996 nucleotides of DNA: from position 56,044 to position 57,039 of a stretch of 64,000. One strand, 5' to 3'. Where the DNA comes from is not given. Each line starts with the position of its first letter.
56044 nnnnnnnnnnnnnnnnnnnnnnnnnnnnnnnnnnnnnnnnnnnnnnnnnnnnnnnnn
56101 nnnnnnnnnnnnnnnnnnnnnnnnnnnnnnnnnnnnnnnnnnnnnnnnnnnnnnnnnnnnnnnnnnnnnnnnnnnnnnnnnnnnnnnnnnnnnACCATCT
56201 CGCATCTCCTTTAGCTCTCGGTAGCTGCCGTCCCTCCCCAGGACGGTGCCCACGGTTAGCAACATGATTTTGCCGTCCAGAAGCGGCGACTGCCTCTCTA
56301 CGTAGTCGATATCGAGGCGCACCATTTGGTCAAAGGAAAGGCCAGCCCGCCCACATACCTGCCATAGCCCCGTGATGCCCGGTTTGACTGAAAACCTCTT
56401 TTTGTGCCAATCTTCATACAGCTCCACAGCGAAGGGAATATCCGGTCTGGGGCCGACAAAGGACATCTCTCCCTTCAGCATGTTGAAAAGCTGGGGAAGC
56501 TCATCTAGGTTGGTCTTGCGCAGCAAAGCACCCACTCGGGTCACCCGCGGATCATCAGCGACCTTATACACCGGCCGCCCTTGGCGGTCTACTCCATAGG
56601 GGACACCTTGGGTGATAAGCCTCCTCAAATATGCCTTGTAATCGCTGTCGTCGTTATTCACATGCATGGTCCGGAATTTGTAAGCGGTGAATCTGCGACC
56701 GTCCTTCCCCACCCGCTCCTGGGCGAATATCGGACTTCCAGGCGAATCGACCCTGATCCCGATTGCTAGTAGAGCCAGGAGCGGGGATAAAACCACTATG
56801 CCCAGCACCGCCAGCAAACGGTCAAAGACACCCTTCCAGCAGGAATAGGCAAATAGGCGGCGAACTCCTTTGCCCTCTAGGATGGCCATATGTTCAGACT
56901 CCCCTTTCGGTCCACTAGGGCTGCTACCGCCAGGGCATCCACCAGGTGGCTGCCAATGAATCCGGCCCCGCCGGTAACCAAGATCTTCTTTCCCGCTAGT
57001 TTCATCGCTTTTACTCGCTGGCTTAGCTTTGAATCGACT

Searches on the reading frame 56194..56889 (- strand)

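Call 50: search_protein_families(library=pfam, proteins=[window:56194-56889:-], max_evalue=0.00001)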
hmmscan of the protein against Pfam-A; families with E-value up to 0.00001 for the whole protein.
window:56194-56889:- (232 aa): 1 family
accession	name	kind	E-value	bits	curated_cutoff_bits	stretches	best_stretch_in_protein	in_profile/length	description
PF02397.22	Bac_transf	-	2.5e-61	206.8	27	1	19-217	1-178/179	Bacterial sugar transferase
